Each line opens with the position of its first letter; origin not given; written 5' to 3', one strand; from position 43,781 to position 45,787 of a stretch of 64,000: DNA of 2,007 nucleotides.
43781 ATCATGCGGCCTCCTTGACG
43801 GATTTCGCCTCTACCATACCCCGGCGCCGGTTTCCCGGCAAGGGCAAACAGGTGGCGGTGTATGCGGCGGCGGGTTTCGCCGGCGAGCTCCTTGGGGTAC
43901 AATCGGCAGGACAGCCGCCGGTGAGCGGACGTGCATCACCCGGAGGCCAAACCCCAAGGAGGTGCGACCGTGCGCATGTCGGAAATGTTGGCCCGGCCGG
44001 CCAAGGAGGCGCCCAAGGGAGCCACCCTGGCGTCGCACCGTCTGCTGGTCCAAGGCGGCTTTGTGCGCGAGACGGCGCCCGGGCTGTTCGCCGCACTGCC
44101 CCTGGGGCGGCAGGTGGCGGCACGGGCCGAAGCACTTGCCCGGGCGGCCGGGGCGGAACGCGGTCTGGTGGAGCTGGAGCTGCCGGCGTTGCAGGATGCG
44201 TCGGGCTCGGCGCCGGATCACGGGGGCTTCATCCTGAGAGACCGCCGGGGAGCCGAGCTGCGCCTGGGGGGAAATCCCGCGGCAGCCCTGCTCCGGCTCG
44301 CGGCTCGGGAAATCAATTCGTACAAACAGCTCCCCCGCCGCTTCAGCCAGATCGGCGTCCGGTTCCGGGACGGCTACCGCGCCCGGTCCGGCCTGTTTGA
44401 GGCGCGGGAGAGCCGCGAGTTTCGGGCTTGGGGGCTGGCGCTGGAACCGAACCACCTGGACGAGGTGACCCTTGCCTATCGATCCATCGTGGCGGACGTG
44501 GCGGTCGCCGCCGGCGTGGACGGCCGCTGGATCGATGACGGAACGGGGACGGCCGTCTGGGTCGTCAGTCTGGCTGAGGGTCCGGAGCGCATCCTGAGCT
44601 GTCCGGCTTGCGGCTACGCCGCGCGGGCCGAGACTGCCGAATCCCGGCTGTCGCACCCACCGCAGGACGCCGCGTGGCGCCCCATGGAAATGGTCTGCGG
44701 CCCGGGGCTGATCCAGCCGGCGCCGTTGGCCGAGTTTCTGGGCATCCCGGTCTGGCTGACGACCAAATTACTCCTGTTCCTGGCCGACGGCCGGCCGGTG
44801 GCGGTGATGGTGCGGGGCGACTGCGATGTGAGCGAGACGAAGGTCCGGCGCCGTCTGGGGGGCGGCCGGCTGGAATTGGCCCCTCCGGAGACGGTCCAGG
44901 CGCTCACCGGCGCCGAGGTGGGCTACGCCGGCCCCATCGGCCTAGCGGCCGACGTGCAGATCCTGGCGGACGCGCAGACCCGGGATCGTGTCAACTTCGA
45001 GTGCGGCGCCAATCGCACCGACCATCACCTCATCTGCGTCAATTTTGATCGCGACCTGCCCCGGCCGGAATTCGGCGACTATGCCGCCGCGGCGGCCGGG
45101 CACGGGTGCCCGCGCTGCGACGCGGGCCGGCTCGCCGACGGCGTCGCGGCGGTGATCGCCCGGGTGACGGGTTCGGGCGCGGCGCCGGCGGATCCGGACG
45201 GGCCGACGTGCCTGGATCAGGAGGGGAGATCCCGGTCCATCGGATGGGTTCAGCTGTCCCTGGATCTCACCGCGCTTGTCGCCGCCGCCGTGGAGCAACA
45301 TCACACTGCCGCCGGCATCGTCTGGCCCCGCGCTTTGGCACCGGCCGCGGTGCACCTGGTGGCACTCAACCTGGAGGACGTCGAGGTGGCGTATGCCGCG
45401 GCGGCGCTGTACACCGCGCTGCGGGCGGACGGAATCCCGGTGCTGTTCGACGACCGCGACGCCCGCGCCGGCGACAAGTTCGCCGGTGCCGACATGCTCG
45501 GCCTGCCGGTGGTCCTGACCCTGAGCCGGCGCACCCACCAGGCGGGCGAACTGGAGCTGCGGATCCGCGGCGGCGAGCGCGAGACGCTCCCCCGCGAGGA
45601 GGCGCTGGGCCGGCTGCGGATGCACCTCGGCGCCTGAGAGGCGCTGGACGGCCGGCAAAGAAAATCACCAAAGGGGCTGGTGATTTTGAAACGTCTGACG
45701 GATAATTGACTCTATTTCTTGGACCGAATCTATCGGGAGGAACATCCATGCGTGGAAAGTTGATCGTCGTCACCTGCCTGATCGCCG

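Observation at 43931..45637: ProRS-like paralog: conserved editing (INS) and anticodon-binding domains but degenerate aminoacylation motifs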

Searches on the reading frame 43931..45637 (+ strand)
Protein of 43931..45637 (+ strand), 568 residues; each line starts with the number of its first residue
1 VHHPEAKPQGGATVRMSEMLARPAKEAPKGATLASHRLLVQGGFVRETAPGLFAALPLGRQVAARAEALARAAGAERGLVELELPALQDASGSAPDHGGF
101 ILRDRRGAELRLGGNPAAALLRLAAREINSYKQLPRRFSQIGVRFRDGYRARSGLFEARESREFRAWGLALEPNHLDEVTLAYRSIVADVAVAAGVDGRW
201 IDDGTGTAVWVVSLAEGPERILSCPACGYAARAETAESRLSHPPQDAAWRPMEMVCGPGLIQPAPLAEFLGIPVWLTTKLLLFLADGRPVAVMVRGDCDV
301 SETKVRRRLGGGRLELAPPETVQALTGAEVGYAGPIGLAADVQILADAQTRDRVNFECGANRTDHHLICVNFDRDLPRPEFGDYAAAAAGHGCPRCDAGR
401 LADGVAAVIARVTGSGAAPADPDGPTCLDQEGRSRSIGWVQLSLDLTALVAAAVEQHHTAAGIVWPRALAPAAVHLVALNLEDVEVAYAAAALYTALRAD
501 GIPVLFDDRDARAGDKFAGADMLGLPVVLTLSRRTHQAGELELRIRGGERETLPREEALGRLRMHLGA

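Call 3: search_protein_families(library=pfam, proteins=[window:43931-45637:+], max_evalue=1)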
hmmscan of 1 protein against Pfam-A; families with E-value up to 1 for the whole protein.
window:43931-45637:+ (568 aa): 4 families
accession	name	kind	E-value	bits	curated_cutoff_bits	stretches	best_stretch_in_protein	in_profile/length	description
PF04073.20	tRNA_edit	-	2.6e-21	76.4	25.5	1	266-373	10-119/123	Aminoacyl-tRNA editing domain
PF03129.25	HGTP_anticodon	-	2.5e-11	44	21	1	483-563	11-92/94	Anticodon binding domain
PF02040.21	ArsB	-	0.00071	19.5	22.2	1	434-504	19-90/423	Arsenical pump membrane protein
PF00587.30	tRNA-synt_2b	-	0.09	13.3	29.3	1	102-160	3-61/179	tRNA synthetase class II core domain (G, H, P, S and T)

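Call 4: search_protein_families(library=ncbifam, proteins=[window:43931-45637:+], max_evalue=1)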
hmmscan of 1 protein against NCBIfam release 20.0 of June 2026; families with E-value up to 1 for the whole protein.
window:43931-45637:+ (568 aa): 13 families
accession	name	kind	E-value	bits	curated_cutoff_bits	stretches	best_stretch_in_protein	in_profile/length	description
NF006625.0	PRK09194.1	equivalog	2e-88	297.7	558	1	15-559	2-555/559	proline--tRNA ligase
TIGR00409.1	proS_fam_II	equivalog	9.3e-69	232.8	306.7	1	15-553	2-556/568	proline--tRNA ligase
NF008979.1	PRK12325.1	exception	2.7e-47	161.7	550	2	441-561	314-435/437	proline--tRNA ligase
TIGR00408.1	proS_fam_I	equivalog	1.5e-07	30.7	437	1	448-548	259-362/475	proline--tRNA ligase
TIGR00418.1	thrS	equivalog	3.7e-06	26.1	383.65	1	455-563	460-562/565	threonine--tRNA ligase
NF003211.1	PRK04173.1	equivalog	6.2e-05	22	312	1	463-546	356-437/454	glycine--tRNA ligase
TIGR00389.1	glyS_dimeric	equivalog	0.00042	19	243.3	1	465-545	465-543/565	glycine--tRNA ligase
NF003068.0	PRK03991.1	equivalog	0.00046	18.7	484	1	448-557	476-583/613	threonine--tRNA ligase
TIGR00011.1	YbaK_EbsC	equivalog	0.00073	19.3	153.25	1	267-351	32-117/152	Cys-tRNA(Pro) deacylase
NF011500.0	PRK14938.1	equivalog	0.01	14.8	362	1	445-547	248-347/387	Ser-tRNA(Thr) hydrolase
NF002640.0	PRK02308.1-4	equivalog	0.059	12.3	456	1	478-541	185-248/308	UV DNA damage repair endonuclease UvsE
NF007951.0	PRK10670.1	equivalog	0.1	12.5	243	1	291-352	60-122/159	Cys-tRNA(Pro)/Cys-tRNA(Cys) deacylase YbaK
TIGR00442.1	hisS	equivalog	0.12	11.4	286.75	0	475-544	326-394/406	histidine--tRNA ligase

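Call 5: search_solved_structures(query=window:43931-45637:+, max_evalue=0.01, show_alignments=2)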
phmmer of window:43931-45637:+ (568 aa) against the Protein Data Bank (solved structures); distinct sequences matched with E-value up to 0.01: 8.
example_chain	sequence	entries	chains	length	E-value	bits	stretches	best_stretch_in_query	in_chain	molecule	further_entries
2j3l_A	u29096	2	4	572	1.4e-68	235.6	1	15-558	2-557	PROLYL-TRNA SYNTHETASE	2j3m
5znj_A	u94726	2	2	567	5.2e-65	223.8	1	17-550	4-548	Proline--tRNA ligase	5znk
5ucm_A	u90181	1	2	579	5.5e-64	220.4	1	14-559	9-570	Proline--tRNA ligase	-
8w8j_A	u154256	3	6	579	5.5e-64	220.4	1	14-559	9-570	Proline--tRNA ligase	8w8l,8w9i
2i4l_A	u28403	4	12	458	2.3e-37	132.5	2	2-161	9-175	Proline-tRNA ligase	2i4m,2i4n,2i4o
1h4q_A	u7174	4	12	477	2.2e-06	30.2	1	449-555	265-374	PROLYL-TRNA SYNTHETASE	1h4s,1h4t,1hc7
1nj1_A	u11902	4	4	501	0.00021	23.7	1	449-552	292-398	Proline-tRNA Synthetase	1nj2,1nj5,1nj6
1nyq_A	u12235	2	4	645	0.00076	21.8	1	464-560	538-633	threonyl-tRNA synthetase 1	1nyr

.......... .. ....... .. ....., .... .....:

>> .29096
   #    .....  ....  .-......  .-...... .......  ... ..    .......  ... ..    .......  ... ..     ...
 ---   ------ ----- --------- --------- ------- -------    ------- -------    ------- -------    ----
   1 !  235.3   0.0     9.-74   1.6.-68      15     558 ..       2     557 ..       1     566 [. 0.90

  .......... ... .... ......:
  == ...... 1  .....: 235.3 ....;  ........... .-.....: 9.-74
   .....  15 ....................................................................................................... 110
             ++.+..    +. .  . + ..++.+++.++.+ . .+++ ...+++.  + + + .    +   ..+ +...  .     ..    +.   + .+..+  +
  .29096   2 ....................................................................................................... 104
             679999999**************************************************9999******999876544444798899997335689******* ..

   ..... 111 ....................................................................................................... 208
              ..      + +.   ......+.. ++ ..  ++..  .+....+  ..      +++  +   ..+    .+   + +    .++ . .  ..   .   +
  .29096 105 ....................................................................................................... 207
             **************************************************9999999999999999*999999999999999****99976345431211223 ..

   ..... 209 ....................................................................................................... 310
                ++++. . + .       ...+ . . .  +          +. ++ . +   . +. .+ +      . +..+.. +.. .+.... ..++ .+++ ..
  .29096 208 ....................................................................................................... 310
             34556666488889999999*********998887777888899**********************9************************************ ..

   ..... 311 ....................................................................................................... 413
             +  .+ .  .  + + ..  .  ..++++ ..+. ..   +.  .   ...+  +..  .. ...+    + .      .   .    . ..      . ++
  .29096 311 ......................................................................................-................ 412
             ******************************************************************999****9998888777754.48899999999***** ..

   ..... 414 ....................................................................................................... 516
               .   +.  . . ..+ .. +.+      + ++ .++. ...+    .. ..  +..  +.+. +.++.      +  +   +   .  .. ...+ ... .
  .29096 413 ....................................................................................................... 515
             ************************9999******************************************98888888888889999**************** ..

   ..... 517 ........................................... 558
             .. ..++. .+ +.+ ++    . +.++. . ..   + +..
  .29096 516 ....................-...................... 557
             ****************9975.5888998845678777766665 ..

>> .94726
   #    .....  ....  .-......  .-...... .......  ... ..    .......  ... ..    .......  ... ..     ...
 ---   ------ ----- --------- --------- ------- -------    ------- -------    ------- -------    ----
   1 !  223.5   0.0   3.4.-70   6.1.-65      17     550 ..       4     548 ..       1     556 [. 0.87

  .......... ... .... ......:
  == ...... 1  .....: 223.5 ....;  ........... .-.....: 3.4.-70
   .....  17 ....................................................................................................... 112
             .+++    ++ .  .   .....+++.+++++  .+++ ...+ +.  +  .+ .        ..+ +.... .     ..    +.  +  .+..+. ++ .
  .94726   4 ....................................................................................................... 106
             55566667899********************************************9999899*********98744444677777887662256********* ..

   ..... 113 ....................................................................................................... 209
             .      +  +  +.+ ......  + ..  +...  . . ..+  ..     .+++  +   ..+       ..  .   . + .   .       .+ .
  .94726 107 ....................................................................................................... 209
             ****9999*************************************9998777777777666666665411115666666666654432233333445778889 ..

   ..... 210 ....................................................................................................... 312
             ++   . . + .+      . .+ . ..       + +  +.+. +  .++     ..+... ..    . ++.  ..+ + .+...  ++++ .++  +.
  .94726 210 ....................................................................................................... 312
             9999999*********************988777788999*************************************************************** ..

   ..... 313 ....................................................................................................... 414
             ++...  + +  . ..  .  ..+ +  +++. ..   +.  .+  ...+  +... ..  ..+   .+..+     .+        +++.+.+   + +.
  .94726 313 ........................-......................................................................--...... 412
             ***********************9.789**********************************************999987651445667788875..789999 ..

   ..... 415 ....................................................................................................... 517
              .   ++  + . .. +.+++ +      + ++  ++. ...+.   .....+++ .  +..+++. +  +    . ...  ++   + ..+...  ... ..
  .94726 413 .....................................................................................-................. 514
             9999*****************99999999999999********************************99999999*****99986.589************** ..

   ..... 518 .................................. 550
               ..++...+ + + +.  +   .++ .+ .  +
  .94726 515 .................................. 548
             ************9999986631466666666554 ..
